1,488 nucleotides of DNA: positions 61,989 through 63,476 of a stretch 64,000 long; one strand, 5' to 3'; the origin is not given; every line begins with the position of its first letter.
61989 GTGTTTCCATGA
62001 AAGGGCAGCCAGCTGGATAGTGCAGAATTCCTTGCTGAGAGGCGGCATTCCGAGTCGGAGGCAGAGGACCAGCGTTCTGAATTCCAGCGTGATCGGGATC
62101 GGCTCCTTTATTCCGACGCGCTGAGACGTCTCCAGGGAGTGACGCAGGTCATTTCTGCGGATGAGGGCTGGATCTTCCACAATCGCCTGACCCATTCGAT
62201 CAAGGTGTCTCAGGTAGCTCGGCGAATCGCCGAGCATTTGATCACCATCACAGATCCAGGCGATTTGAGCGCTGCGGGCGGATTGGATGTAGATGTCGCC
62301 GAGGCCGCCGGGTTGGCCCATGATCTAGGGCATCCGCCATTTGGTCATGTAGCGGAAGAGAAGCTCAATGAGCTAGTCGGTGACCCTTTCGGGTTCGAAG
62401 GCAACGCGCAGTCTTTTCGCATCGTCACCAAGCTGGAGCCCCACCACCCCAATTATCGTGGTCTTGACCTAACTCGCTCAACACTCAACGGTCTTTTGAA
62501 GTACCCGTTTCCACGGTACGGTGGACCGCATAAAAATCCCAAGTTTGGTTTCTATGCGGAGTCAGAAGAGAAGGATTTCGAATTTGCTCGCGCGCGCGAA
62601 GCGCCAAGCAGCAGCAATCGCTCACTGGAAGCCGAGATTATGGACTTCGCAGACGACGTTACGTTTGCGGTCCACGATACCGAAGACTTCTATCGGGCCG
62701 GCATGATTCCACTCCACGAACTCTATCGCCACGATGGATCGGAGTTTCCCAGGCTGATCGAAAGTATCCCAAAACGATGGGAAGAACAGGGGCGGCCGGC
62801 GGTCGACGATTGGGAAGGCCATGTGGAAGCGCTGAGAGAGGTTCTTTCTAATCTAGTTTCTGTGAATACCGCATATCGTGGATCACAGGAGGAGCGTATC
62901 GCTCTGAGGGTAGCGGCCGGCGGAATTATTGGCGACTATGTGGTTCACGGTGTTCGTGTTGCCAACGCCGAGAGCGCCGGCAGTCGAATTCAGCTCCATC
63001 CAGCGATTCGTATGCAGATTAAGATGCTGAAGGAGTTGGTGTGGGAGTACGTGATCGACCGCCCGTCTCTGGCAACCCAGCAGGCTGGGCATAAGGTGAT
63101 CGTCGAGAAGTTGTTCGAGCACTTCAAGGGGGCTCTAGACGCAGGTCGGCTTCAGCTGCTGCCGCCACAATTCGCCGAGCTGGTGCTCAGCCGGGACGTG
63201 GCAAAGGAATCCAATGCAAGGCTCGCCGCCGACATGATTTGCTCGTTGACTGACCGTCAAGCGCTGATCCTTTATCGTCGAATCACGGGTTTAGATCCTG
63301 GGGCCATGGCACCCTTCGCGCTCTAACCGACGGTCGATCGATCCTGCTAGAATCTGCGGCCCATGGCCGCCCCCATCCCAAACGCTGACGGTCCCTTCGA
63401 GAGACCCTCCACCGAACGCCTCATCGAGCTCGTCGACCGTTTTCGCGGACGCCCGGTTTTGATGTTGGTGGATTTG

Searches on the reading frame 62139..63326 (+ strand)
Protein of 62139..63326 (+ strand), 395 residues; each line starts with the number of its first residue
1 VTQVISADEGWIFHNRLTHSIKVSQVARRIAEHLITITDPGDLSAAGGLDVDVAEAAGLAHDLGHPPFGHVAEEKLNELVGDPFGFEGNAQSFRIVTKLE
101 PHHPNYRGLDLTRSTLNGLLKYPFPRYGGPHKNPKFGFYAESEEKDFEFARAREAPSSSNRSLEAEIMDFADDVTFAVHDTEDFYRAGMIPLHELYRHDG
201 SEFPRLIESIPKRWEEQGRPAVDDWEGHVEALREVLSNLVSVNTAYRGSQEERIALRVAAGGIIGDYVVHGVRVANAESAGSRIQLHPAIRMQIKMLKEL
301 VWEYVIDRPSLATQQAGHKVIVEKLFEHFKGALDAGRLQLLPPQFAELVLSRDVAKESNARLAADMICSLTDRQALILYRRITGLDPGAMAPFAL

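Call 25: search_protein_families(library=pfam, proteins=[window:62139-63326:+])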
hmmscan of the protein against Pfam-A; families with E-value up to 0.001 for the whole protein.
window:62139-63326:+ (395 aa): 2 families
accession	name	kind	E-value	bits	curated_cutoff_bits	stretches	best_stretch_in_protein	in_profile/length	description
PF13286.11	HD_assoc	-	1.7e-12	48.2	22.2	1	284-381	1-91/91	Phosphohydrolase-associated domain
PF01966.28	HD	-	1.7e-10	41.6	22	1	16-172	1-111/116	HD domain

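Call 27: find_encoding_contigs(protein=window:62139-63326:+, flank=10000, max_places=4)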
Protein window:62139-63326:+ (395 aa): 5 contigs read that carry it; 4 places shown.
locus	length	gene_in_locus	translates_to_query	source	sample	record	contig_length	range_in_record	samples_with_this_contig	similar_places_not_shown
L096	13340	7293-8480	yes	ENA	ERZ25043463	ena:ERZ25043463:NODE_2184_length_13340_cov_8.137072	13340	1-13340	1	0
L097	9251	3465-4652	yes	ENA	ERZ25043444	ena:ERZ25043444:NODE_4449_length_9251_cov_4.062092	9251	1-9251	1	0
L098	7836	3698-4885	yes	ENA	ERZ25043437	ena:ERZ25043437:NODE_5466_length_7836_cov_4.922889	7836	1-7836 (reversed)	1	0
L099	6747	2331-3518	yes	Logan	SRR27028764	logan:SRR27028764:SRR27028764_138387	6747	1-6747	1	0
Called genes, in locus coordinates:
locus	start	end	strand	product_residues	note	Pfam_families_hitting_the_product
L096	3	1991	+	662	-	?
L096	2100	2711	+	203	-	PF07638:Sigma70_ECF (weak), PF04542:Sigma70_r2, PF13384:HTH_23 (faint), PF08281:Sigma70_r4_2, PF04545:Sigma70_r4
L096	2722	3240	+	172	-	-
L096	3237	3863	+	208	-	PF13801:Metal_resist (weak)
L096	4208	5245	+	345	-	PF13439:Glyco_transf_4, PF13579:Glyco_trans_4_4, PF00534:Glycos_transf_1, PF13692:Glyco_trans_1_4, PF13524:Glyco_trans_1_2 (weak)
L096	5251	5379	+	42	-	-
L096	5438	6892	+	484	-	PF13727:CoA_binding_3, PF02397:Bac_transf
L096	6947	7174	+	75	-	-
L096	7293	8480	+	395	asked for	PF01966:HD, PF13286:HD_assoc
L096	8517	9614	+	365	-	PF00294:PfkB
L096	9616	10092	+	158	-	PF01467:CTP_transf_like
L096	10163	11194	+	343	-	PF01075:Glyco_transf_9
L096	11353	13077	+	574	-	PF05157:MshEN, PF00437:T2SSE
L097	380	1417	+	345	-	PF13439:Glyco_transf_4, PF13579:Glyco_trans_4_4, PF00534:Glycos_transf_1, PF13692:Glyco_trans_1_4, PF13524:Glyco_trans_1_2 (weak)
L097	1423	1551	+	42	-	-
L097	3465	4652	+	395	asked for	PF01966:HD, PF13286:HD_assoc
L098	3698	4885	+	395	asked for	PF01966:HD, PF13286:HD_assoc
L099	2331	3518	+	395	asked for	PF01966:HD, PF13286:HD_assoc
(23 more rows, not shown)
